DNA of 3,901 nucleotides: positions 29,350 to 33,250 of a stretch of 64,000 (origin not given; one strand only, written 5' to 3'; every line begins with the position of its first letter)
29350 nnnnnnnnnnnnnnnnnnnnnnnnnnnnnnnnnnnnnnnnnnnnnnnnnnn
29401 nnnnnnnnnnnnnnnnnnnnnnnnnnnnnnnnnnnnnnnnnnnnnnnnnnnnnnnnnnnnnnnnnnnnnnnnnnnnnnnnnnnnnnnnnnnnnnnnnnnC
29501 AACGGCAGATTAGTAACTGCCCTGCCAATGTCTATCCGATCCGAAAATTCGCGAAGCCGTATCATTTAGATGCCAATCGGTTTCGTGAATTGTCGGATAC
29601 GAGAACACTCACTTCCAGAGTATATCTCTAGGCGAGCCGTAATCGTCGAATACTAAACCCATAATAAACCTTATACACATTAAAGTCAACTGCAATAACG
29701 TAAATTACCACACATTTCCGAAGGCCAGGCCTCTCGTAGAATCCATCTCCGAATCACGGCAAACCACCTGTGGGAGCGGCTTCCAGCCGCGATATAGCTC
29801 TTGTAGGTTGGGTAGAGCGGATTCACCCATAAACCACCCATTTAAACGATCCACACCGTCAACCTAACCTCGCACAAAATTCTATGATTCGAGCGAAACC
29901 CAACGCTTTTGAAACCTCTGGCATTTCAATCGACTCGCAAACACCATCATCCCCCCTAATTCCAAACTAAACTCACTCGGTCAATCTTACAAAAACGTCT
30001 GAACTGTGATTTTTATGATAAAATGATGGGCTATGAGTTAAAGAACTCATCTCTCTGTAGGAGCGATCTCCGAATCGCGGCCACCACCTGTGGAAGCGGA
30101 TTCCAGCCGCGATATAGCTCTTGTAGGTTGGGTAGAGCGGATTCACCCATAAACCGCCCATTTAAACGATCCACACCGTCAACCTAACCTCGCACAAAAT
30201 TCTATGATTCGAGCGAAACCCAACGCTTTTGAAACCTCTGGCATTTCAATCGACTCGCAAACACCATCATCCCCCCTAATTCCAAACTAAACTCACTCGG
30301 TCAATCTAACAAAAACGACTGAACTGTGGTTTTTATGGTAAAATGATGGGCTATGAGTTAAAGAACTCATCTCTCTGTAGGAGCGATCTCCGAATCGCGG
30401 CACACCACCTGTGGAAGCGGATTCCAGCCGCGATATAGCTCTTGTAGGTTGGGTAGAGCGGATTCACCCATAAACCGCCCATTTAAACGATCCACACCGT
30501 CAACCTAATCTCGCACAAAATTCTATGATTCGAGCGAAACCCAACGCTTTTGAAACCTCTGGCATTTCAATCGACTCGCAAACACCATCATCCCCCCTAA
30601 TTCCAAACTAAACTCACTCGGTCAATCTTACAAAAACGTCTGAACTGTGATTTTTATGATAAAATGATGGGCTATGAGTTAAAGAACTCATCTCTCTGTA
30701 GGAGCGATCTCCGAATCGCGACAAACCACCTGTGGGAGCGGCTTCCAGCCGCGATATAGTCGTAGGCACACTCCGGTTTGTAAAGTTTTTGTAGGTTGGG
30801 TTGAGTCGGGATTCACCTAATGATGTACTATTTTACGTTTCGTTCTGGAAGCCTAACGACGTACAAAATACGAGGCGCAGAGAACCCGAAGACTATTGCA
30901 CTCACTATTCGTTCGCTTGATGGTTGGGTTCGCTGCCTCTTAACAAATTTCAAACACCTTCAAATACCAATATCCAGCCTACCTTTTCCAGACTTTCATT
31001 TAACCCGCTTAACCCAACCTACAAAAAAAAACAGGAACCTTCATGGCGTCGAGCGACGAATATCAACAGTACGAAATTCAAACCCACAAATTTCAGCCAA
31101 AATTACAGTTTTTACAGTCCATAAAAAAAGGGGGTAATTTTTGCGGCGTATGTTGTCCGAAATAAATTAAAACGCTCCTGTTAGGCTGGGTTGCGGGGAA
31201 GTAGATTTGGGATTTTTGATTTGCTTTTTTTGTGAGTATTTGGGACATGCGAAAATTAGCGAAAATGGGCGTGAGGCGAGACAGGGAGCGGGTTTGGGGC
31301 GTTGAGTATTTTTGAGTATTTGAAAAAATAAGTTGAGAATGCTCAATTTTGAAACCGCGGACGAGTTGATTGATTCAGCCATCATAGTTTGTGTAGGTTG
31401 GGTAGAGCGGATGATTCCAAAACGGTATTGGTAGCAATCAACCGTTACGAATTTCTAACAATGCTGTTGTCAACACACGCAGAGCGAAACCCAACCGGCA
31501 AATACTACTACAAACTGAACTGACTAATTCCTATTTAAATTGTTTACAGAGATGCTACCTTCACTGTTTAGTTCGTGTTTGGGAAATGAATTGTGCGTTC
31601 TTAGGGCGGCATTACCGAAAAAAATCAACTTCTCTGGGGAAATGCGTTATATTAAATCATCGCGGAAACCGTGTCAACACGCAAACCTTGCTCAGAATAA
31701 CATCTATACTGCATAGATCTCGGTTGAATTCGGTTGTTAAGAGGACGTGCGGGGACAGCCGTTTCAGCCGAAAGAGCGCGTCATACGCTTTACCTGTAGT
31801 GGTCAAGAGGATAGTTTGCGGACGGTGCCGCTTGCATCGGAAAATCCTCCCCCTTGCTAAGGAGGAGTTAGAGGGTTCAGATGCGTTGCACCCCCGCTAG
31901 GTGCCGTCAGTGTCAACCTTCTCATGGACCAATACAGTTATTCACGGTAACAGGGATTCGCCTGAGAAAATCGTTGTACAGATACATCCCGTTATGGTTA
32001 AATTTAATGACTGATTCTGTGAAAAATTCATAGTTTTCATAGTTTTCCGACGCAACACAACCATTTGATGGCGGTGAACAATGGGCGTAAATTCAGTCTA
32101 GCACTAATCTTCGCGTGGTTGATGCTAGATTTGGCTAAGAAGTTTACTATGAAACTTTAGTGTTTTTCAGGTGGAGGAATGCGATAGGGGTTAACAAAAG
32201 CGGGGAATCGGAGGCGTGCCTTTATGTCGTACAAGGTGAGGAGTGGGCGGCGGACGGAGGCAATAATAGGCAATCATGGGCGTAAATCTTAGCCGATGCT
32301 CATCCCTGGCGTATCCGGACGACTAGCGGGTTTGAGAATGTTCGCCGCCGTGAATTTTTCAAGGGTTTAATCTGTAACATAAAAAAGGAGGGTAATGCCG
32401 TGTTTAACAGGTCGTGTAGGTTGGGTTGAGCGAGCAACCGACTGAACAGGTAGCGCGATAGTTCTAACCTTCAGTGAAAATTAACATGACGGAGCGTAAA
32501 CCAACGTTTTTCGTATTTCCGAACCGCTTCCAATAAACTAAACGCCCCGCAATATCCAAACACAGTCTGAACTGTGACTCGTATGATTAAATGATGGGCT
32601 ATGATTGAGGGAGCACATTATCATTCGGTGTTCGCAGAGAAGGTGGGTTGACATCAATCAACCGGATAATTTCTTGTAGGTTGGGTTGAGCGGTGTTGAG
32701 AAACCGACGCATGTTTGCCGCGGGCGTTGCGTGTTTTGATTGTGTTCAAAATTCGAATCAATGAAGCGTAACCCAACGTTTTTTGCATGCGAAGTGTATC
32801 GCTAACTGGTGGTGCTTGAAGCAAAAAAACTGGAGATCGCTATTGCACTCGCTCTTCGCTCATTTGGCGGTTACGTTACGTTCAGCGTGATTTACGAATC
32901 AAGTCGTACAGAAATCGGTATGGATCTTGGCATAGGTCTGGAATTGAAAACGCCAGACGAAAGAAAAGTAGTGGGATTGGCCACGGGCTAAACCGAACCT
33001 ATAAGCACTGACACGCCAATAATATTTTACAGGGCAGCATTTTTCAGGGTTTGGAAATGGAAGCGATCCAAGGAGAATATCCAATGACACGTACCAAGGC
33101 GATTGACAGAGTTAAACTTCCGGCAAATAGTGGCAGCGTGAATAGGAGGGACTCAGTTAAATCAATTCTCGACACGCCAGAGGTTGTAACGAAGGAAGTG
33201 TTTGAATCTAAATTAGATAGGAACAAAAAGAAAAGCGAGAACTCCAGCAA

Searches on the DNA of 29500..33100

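Call 85: search_rna_families(source=window, start=29500, end=33100, threshold=evalue, max_evalue=1)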
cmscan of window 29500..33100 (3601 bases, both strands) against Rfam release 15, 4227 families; matches with E-value up to 1: 0.
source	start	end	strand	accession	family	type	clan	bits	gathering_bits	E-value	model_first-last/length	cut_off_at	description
